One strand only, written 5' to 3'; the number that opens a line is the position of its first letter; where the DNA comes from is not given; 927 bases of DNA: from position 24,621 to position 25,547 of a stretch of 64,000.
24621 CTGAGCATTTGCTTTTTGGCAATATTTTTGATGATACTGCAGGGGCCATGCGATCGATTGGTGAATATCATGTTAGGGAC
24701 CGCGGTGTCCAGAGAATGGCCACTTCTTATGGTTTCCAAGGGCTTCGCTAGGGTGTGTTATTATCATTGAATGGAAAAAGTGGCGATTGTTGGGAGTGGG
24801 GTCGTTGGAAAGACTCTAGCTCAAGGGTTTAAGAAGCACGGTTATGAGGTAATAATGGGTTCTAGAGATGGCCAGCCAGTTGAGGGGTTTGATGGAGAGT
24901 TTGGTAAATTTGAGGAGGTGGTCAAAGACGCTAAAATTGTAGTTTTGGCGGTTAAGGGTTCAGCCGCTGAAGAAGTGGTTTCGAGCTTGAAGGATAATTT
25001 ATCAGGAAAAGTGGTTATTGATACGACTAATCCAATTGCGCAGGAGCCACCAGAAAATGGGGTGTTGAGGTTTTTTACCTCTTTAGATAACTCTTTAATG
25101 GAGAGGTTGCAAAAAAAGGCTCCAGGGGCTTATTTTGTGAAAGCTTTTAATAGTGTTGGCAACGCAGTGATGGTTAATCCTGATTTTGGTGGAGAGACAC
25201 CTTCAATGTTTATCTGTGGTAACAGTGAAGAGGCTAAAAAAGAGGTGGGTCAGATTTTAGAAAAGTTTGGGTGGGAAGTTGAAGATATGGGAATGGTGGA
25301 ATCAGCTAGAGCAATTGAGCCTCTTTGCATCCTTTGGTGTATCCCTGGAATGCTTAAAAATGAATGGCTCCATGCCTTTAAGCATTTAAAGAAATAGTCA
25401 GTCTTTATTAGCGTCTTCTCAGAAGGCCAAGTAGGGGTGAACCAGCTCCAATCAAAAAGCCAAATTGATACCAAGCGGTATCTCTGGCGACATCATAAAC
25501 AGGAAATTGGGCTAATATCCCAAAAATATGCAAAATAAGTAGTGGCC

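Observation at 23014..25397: Radical SAM enzyme of unknown specificity in a GC-richer block, divergent from an unrecognisable 257-aa protein and followed by a Rossmann NADP oxidoreductase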

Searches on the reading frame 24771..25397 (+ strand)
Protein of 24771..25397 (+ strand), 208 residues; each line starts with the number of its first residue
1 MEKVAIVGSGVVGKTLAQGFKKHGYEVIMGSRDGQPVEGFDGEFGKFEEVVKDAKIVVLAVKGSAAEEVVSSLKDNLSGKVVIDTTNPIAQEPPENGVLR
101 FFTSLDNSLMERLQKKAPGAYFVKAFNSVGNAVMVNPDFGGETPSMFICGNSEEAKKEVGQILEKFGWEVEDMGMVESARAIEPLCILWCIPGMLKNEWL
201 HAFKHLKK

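Call 3: search_protein_families(library=pfam, proteins=[window:24771-25397:+], max_evalue=0.01)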
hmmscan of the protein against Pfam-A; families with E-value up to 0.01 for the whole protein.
window:24771-25397:+ (208 aa): 10 families
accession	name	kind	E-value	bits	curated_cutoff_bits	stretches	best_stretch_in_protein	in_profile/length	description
PF03807.23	F420_oxidored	-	1.8e-17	64.2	21.6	1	3-88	1-94/94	NADP oxidoreductase coenzyme F420-dependent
PF03446.21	NAD_binding_2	-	1.8e-08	35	21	1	3-87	1-94/161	NAD binding domain of 6-phosphogluconate dehydrogenase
PF02826.25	2-Hacid_dh_C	-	1.1e-05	25.3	25.1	1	3-64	38-102/178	D-isomer specific 2-hydroxyacid dehydrogenase, NAD binding domain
PF01210.29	NAD_Gly3P_dh_N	-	1.7e-05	25.3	23.1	0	3-38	1-36/158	NAD-dependent glycerol-3-phosphate dehydrogenase N-terminus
PF07991.19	KARI_N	-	4.4e-05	23.6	20.6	1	3-83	6-91/165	Acetohydroxy acid isomeroreductase, NADPH-binding domain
PF00070.33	Pyr_redox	-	9.2e-05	23.3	22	1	3-46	1-44/82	Pyridine nucleotide-disulphide oxidoreductase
PF01118.30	Semialdhyde_dh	-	0.00015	22.6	26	1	3-87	1-98/121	Semialdehyde dehydrogenase, NAD binding domain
PF02558.23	ApbA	-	0.00027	21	22.2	1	4-83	1-97/150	Ketopantoate reductase PanE/ApbA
PF02737.24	3HCDH_N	-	0.0012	19.2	22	1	3-55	1-54/180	3-hydroxyacyl-CoA dehydrogenase, NAD binding domain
PF07992.20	Pyr_redox_2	-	0.0014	18.6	26.1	1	2-58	143-200/291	Pyridine nucleotide-disulphide oxidoreductase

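Call 4: search_protein_families(library=ncbifam, proteins=[window:24771-25397:+], max_evalue=0.01)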
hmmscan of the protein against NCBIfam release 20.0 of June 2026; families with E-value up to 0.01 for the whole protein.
window:24771-25397:+ (208 aa): 20 families
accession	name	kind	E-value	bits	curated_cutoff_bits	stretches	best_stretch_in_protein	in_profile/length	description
TIGR01915.1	npdG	equivalog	7.3e-17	62.1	149.8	1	48-186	63-201/220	NADPH-dependent F420 reductase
NF008839.0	PRK11880.2-4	equivalog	1.2e-06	28.1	288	1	2-75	2-79/252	pyrroline-5-carboxylate reductase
NF011381.1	PRK14806.1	equivalog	8.5e-05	21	902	1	2-84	4-94/733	bifunctional prephenate dehydrogenase/3-phosphoshikimate 1-carboxyvinyltransferase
NF006411.0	PRK08655.1-5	equivalog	0.00012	21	464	1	4-87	5-93/443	prephenate dehydrogenase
NF005112.0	PRK06545.2-4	subfamily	0.00021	20.5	294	1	1-83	2-85/356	prephenate dehydrogenase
TIGR00112.1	proC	equivalog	0.00028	20.6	196.75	1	4-83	1-91/263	pyrroline-5-carboxylate reductase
NF041369.1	Dhydh_Halo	equivalog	0.00049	19.4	400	1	2-63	133-196/305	D-2-hydroxyacid dehydrogenase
TIGR03026.1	NDP-sugDHase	subfamily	0.0006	18.7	189.8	0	3-30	2-29/413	nucleotide sugar dehydrogenase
NF006765.0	PRK09287.1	equivalog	0.00081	18.4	413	1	2-88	4-104/476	NADP-dependent phosphogluconate dehydrogenase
NF000942.0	PRK00094.1-4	subfamily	0.00098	18.4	257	0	1-38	2-39/334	NAD(P)H-dependent glycerol-3-phosphate dehydrogenase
NF011212.0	PRK14619.1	equivalog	0.0011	18.3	377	1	2-77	6-72/309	NAD(P)H-dependent glycerol-3-phosphate dehydrogenase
NF000941.0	PRK00094.1-3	equivalog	0.0015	17.8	423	0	1-36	1-36/336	NAD(P)H-dependent glycerol-3-phosphate dehydrogenase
NF004699.0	PRK06035.1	equivalog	0.0019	17.4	500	1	2-29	4-31/294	3-hydroxyacyl-CoA dehydrogenase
NF004017.0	PRK05479.1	equivalog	0.002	16.9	336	1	2-77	18-98/337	ketol-acid reductoisomerase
NF008400.0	PRK11199.1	equivalog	0.0022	17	273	1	3-86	100-175/374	bifunctional chorismate mutase/prephenate dehydrogenase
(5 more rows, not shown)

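Call 5: search_protein_families(library=padloc, proteins=[window:24771-25397:+], max_evalue=0.01)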
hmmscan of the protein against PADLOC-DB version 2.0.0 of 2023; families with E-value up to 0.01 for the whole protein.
window:24771-25397:+ (208 aa): 0 families

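Call 21: search_solved_structures(query=window:24771-25397:+, max_evalue=0.001, show_alignments=1)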
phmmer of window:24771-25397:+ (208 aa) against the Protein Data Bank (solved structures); distinct sequences matched with E-value up to 0.001: 11.
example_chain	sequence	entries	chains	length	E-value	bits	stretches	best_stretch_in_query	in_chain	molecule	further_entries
3dtt_A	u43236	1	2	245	8.7e-20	74.5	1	45-190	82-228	NADP oxidoreductase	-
4huj_A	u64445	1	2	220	9.8e-14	54.7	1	3-182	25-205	Uncharacterized protein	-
6hcy_C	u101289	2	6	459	2e-13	53.7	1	2-185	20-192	Metalloreductase STEAP4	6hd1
2yjz_A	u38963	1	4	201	2.7e-13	53.3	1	4-183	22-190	METALLOREDUCTASE STEAP4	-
2raf_A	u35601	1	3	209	8.4e-13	51.7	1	44-187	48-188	Putative Dinucleotide-Binding Oxidoreductase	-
2vns_A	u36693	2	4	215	1.2e-12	51.2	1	3-186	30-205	METALLOREDUCTASE STEAP3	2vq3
5n2i_A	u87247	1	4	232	3.5e-10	43.1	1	6-159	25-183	Reduced coenzyme F420:NADP oxidoreductase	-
9pgw_A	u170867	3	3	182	5.7e-09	39.1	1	4-186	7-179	Metalloreductase STEAP2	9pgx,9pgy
7tai_B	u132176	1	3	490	8.7e-07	32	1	4-187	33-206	Metalloreductase STEAP2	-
1jax_A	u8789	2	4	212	1.8e-06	31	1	4-187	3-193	conserved hypothetical protein | Coenzyme F420H2:NADP+ Oxidoreductase (FNO)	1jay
7wxe_A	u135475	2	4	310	0.00047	23.1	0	3-88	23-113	6-phosphogluconate dehydrogenase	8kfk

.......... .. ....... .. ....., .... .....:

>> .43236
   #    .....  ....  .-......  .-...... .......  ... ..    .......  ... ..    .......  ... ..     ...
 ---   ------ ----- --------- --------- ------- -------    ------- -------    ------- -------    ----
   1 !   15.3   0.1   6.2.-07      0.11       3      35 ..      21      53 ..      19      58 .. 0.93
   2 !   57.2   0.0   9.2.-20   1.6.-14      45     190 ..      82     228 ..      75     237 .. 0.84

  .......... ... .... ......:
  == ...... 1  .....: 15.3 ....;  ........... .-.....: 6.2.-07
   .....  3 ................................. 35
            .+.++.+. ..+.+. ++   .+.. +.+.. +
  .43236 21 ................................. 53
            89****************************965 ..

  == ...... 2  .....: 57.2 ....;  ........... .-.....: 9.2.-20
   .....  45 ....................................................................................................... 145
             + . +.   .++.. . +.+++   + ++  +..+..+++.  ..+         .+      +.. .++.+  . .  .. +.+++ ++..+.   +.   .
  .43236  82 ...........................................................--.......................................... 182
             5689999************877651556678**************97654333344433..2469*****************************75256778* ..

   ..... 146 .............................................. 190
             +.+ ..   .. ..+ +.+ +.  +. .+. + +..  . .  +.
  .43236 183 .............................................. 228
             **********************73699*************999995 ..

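Call 69: find_homologous_proteins(query=window:24771-25397:+, max_evalue=1e-10)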
Query window:24771-25397:+ (208 aa): 8000 proteins with E <= 1e-10 among 8000 candidates; the best 120 are listed.
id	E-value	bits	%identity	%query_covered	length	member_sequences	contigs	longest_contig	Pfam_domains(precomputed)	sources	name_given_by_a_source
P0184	8.1e-134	462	100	100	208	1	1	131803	PF03446.22,PF02826.26,PF01210.30,PF03807.24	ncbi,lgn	-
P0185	3.5e-115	401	100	87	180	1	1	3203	PF03807.24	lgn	-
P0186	1.7e-85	304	65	100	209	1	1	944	PF03446.22,PF03807.24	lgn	-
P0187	4.6e-85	302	66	100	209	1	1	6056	PF03446.22,PF02826.26,PF03807.24,PF07991.19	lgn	-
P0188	6.2e-85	302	65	99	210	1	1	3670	PF03446.22,PF02826.26,PF03807.24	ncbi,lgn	-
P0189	1.6e-83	297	64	93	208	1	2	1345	PF02558.23,PF03446.22,PF03807.24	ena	-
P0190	2.0e-83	297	62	100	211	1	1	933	PF02558.23,PF03446.22,PF02826.26,PF03807.24,PF07991.19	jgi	jgi:predicted dinucleotide-binding enzyme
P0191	2.0e-83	297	65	99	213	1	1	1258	PF02558.23,PF03446.22,PF02826.26,PF01210.30,PF03807.24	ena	-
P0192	2.1e-83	297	65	99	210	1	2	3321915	PF03446.22,PF03807.24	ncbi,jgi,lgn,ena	jgi:8-hydroxy-5-deazaflavin:NADPH oxidoreductase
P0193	2.7e-83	297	66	100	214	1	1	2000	PF03446.22,PF03807.24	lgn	-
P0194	4.1e-83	296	65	100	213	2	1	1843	PF03446.22,PF03807.24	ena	-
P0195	4.2e-83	296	64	99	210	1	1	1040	PF03446.22,PF03807.24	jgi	jgi:predicted dinucleotide-binding enzyme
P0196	4.3e-83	296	65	99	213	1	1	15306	PF02558.23,PF03446.22,PF02826.26,PF01210.30,PF03807.24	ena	-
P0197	4.4e-83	296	65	99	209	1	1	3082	PF03446.22,PF03807.24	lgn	-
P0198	1.1e-82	295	65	99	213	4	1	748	PF02558.23,PF03446.22,PF02826.26,PF01210.30,PF03807.24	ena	-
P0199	1.2e-82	295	62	100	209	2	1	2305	PF03446.22,PF02826.26,PF03807.24,PF07991.19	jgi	jgi:predicted dinucleotide-binding enzyme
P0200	1.2e-82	295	66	99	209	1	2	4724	PF02558.23,PF03446.22,PF03807.24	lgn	-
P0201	1.3e-82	294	64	100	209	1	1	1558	PF02826.26,PF03807.24,PF07991.19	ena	-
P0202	1.9e-82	294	64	93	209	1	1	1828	PF03446.22,PF03807.24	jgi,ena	-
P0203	3.8e-82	293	63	93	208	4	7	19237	PF02558.23,PF03446.22,PF03807.24,PF07991.19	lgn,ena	-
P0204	5.5e-82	292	64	99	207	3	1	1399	PF03446.22,PF03807.24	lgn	-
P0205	1.0e-81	292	66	94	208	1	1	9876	PF02558.23,PF03446.22,PF03807.24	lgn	-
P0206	1.5e-81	291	63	100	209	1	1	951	PF02558.23,PF03446.22,PF03807.24,PF07991.19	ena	-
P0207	2.1e-81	290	63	100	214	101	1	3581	PF03446.22,PF03807.24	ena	-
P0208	2.1e-81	290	64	99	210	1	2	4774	PF03446.22,PF03807.24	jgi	jgi:8-hydroxy-5-deazaflavin:NADPH oxidoreductase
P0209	2.3e-81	290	63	100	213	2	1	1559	PF03446.22,PF03807.24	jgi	jgi:predicted dinucleotide-binding enzyme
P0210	2.7e-81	290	64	100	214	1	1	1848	PF10727.16,PF02558.23,PF03446.22,PF02826.26,PF03807.24,PF07991.19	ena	-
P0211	2.9e-81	290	65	100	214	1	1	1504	PF03446.22,PF03807.24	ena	-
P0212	3.2e-81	290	63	100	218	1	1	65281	PF03446.22,PF03807.24,PF01488.27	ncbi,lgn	-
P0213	3.4e-81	290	64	100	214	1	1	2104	PF10727.16,PF03446.22,PF03807.24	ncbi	-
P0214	3.7e-81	290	64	100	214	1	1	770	PF02558.23,PF03446.22,PF02826.26,PF03807.24,PF07991.19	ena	-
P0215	4.1e-81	290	64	100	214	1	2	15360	PF03446.22,PF03807.24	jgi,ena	jgi:predicted dinucleotide-binding enzyme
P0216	4.3e-81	289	64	100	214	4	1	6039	PF02558.23,PF03446.22,PF03807.24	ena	-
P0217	4.7e-81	289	63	99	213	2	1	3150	PF10727.16,PF02558.23,PF03446.22,PF02826.26,PF03807.24,PF07991.19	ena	-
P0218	4.8e-81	289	63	100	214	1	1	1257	PF03446.22,PF03807.24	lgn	-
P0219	5.4e-81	289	64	100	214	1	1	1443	PF10727.16,PF02558.23,PF03446.22,PF02826.26,PF03807.24,PF07991.19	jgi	jgi:predicted dinucleotide-binding enzyme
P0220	5.4e-81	289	65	100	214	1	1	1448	PF03446.22,PF03807.24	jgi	jgi:predicted dinucleotide-binding enzyme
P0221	5.7e-81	289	64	100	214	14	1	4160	PF02558.23,PF03446.22,PF03807.24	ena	-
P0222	6.0e-81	289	64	99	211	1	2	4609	PF03446.22,PF03807.24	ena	-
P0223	6.2e-81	289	65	99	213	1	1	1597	PF03446.22,PF03807.24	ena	-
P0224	6.9e-81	289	64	100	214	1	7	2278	PF10727.16,PF02558.23,PF03446.22,PF02826.26,PF03807.24,PF07991.19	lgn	-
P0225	6.9e-81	289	64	100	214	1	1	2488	PF10727.16,PF02558.23,PF03446.22,PF02826.26,PF03807.24,PF07991.19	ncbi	-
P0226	7.2e-81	289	64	100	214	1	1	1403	PF02558.23,PF03446.22,PF02826.26,PF03807.24,PF07991.19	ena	-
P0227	7.4e-81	289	64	100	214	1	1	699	PF02558.23,PF03446.22,PF02826.26,PF03807.24,PF07991.19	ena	-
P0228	7.5e-81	289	64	100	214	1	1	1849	PF10727.16,PF03446.22,PF02826.26,PF03807.24,PF07991.19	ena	-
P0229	8.8e-81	288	62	100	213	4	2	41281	PF03446.22,PF03807.24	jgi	jgi:predicted dinucleotide-binding enzyme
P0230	9.0e-81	288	65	99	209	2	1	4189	PF02826.26,PF03807.24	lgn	-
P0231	9.3e-81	288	64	100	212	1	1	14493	PF03446.22,PF03807.24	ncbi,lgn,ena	-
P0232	9.4e-81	288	64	100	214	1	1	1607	PF10727.16,PF02558.23,PF03446.22,PF02826.26,PF03807.24,PF07991.19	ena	-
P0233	9.4e-81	288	64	100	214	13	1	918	PF10727.16,PF02558.23,PF03446.22,PF02826.26,PF01118.31,PF03807.24,PF07991.19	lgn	-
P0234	1.0e-80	288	64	100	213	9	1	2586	PF03446.22,PF03807.24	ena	-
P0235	1.0e-80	288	64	100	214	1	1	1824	PF02558.23,PF03446.22,PF02826.26,PF03807.24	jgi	jgi:predicted dinucleotide-binding enzyme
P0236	1.0e-80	288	64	100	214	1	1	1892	PF03446.22,PF03807.24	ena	-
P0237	1.0e-80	288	64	100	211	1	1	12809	PF03807.24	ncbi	-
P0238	1.1e-80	288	64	100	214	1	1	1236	PF10727.16,PF02558.23,PF03446.22,PF02826.26,PF03807.24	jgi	jgi:8-hydroxy-5-deazaflavin:NADPH oxidoreductase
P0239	1.1e-80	288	64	100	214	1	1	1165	PF02558.23,PF03446.22,PF02826.26,PF03807.24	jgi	jgi:8-hydroxy-5-deazaflavin:NADPH oxidoreductase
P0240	1.1e-80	288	65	100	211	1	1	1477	PF02558.23,PF03446.22,PF03807.24,PF07991.19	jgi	jgi:predicted dinucleotide-binding enzyme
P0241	1.1e-80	288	61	100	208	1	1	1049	PF03807.24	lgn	-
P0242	1.1e-80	288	63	100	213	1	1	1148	PF03446.22,PF03807.24,PF07991.19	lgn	-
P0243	1.2e-80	288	64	100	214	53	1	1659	PF02558.23,PF03446.22,PF03807.24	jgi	jgi:8-hydroxy-5-deazaflavin:NADPH oxidoreductase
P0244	1.3e-80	288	64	100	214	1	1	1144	PF10727.16,PF02558.23,PF03446.22,PF02826.26,PF03807.24,PF07991.19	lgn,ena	-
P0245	1.3e-80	288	64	99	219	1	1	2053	PF03446.22,PF03807.24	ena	-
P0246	1.4e-80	288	65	100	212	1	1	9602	PF03446.22,PF03807.24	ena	-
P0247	1.4e-80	288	64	100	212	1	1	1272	PF03446.22,PF03807.24,PF07991.19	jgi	jgi:8-hydroxy-5-deazaflavin:NADPH oxidoreductase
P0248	1.4e-80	288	64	100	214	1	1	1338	PF13241.13,PF02558.23,PF03446.22,PF02826.26,PF03807.24,PF07991.19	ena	-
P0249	1.4e-80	288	64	100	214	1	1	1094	PF02558.23,PF03446.22,PF02826.26,PF03807.24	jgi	jgi:8-hydroxy-5-deazaflavin:NADPH oxidoreductase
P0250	1.5e-80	288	64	100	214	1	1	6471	PF03446.22,PF02826.26,PF03807.24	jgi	jgi:8-hydroxy-5-deazaflavin:NADPH oxidoreductase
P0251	1.5e-80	288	64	100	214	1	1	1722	PF03807.24,PF07991.19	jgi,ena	-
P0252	1.7e-80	287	63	100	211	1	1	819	PF03446.22,PF01118.31,PF03807.24,PF07991.19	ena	-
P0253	1.8e-80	287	64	99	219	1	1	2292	PF03446.22,PF03807.24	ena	-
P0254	1.8e-80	287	64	100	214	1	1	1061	PF03446.22,PF02826.26,PF03807.24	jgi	jgi:predicted dinucleotide-binding enzyme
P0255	1.8e-80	287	64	100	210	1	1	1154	PF02558.23,PF03807.24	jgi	jgi:predicted dinucleotide-binding enzyme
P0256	1.8e-80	287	64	100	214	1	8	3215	PF10727.16,PF02558.23,PF03446.22,PF02826.26,PF03807.24,PF07991.19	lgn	-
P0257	1.9e-80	287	63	100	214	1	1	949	PF10727.16,PF02558.23,PF03446.22,PF02826.26,PF03807.24,PF07991.19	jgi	jgi:8-hydroxy-5-deazaflavin:NADPH oxidoreductase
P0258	1.9e-80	287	63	100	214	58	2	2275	PF10727.16,PF03446.22,PF03807.24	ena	-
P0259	2.2e-80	287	63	100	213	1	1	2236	PF10727.16,PF03446.22,PF03807.24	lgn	-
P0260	2.3e-80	287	64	100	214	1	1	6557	PF03446.22,PF02826.26,PF03807.24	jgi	jgi:predicted dinucleotide-binding enzyme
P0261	2.4e-80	287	64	100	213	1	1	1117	PF02558.23,PF03446.22,PF03807.24,PF07991.19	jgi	jgi:8-hydroxy-5-deazaflavin:NADPH oxidoreductase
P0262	2.5e-80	287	63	100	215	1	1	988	PF03446.22,PF03807.24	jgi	jgi:predicted dinucleotide-binding enzyme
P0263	2.5e-80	287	64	100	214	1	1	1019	PF10727.16,PF02558.23,PF03446.22,PF02826.26,PF03807.24,PF07991.19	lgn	-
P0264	2.6e-80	287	64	100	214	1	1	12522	PF10727.16,PF02558.23,PF03446.22,PF02826.26,PF03807.24,PF07991.19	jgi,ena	jgi:predicted dinucleotide-binding enzyme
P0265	2.6e-80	287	63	100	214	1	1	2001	PF10727.16,PF02558.23,PF03446.22,PF02826.26,PF03807.24,PF07991.19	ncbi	-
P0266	2.7e-80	287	64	100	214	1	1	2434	PF03446.22,PF02826.26,PF03807.24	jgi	jgi:8-hydroxy-5-deazaflavin:NADPH oxidoreductase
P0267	2.7e-80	287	62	100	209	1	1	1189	PF03446.22,PF03807.24,PF07991.19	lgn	-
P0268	2.7e-80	287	62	100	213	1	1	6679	PF03446.22,PF03807.24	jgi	jgi:predicted dinucleotide-binding enzyme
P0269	2.8e-80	287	64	100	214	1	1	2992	PF10727.16,PF02558.23,PF03446.22,PF02826.26,PF03807.24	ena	-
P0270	2.9e-80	287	62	100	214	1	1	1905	PF10727.16,PF02558.23,PF03446.22,PF02826.26,PF03807.24,PF07991.19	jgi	jgi:predicted dinucleotide-binding enzyme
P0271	2.9e-80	287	64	100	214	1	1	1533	PF02558.23,PF03446.22,PF02826.26,PF03807.24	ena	-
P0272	3.3e-80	287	64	100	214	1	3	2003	PF02558.23,PF03446.22,PF03807.24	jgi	jgi:predicted dinucleotide-binding enzyme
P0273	3.4e-80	287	64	100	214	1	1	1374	PF10727.16,PF02558.23,PF03446.22,PF02826.26,PF03807.24,PF07991.19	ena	-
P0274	3.4e-80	287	64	100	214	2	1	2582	PF03446.22,PF03807.24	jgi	jgi:8-hydroxy-5-deazaflavin:NADPH oxidoreductase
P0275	3.5e-80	286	63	100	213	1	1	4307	PF03446.22,PF03807.24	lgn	-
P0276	3.5e-80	286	64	100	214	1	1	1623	PF03446.22,PF02826.26,PF03807.24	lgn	-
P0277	3.5e-80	286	64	100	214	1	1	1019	PF02558.23,PF03446.22,PF02826.26,PF03807.24,PF07991.19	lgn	-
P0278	3.5e-80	286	62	100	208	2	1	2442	PF03807.24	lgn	-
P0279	3.5e-80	286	64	100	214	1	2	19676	PF03446.22,PF02826.26,PF03807.24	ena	-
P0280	3.6e-80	286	63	100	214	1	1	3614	PF10727.16,PF02558.23,PF03446.22,PF03807.24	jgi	jgi:8-hydroxy-5-deazaflavin:NADPH oxidoreductase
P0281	3.6e-80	286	64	100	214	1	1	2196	PF03446.22,PF02826.26,PF03807.24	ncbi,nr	ncbi:MAG: NAD(P)-binding domain-containing protein [Thermoproteota archaeon]|nr:NAD(P)-binding domai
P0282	3.8e-80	286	64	100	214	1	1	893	PF03446.22,PF02826.26,PF03807.24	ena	-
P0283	3.9e-80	286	64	93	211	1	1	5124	PF03446.22,PF03807.24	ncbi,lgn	-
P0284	4.2e-80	286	63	94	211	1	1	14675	PF03807.24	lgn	-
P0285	4.2e-80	286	64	100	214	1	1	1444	PF03446.22,PF03807.24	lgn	-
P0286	4.2e-80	286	64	100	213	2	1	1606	PF02558.23,PF03446.22,PF02826.26,PF03807.24,PF07991.19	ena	-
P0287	4.5e-80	286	64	100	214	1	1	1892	PF02558.23,PF03446.22,PF02826.26,PF03807.24,PF07991.19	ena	-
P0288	4.8e-80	286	64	100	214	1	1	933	PF10727.16,PF02558.23,PF03446.22,PF02826.26,PF03807.24,PF07991.19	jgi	jgi:predicted dinucleotide-binding enzyme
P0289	4.8e-80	286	64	100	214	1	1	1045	PF02558.23,PF03446.22,PF02826.26,PF03807.24,PF07991.19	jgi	jgi:8-hydroxy-5-deazaflavin:NADPH oxidoreductase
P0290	4.8e-80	286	64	100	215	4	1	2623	PF03446.22,PF02826.26,PF03807.24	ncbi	-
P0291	5.4e-80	286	63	100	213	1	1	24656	PF03446.22,PF03807.24,PF07991.19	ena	-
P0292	5.5e-80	286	64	100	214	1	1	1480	PF02558.23,PF03446.22,PF02826.26,PF03807.24,PF07991.19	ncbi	-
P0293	5.8e-80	286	62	100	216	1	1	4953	PF03446.22,PF03807.24,PF07991.19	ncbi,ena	-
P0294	5.9e-80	286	64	100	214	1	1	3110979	PF03446.22,PF02826.26,PF03807.24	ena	-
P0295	6.4e-80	286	63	99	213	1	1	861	PF03807.24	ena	-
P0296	6.7e-80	286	63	100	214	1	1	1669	PF13241.13,PF03446.22,PF02826.26,PF03807.24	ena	-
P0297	6.9e-80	286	64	100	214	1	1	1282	PF03446.22,PF03807.24,PF07991.19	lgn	-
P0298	7.0e-80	285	63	100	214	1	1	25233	PF03446.22,PF02826.26,PF03807.24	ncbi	ncbi:MAG TPA: NAD(P)-binding domain-containing protein [Nitrososphaera sp.]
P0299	7.1e-80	285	64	100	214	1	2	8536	PF13241.13,PF02558.23,PF03446.22,PF03807.24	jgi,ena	jgi:predicted dinucleotide-binding enzyme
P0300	7.8e-80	285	64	100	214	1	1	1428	PF03446.22,PF03807.24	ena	-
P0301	8.0e-80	285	64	100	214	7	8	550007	PF03446.22,PF02826.26,PF03807.24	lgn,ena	-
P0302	8.6e-80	285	64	100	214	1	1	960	PF03446.22,PF02826.26,PF03807.24,PF07991.19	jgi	jgi:predicted dinucleotide-binding enzyme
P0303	8.6e-80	285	63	100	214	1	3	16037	PF02558.23,PF03446.22,PF03807.24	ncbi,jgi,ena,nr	ncbi:MAG TPA: NAD(P)-binding domain-containing protein [Nitrososphaera sp.]|jgi:predicted dinucleoti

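Call 71: find_encoding_contigs(protein=P0192, flank=4000, max_places=2)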
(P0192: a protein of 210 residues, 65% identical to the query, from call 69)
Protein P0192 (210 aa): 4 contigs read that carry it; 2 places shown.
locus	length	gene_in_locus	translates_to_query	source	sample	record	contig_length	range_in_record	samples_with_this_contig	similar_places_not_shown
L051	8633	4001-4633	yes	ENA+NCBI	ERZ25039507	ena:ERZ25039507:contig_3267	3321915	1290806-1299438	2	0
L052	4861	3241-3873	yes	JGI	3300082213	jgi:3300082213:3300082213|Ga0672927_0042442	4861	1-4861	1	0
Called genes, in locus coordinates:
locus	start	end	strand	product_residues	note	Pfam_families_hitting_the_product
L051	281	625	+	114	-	PF01740:STAS, PF13466:STAS_2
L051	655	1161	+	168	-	PF05163:DinB, PF04978:MST (weak), PF12867:DinB_2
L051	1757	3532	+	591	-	PF09286:Pro-kuma_activ, PF00082:Peptidase_S8 (weak)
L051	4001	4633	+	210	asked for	PF03446:NAD_binding_2 (weak), PF03807:F420_oxidored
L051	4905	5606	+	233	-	PF02163:Peptidase_M50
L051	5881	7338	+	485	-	PF00072:Response_reg, PF00158:Sigma54_activat, PF14532:Sigma54_activ_2, PF00004:AAA (weak), PF07724:AAA_2 (weak), PF07728:AAA_5, PF25601:AAA_lid_14, PF02954:HTH_8, +2 more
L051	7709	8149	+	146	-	PF00072:Response_reg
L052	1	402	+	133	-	?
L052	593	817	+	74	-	-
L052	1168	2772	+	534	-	PF09286:Pro-kuma_activ, PF00082:Peptidase_S8 (weak)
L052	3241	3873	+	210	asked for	PF03446:NAD_binding_2 (weak), PF03807:F420_oxidored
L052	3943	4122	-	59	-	-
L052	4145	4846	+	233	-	PF02163:Peptidase_M50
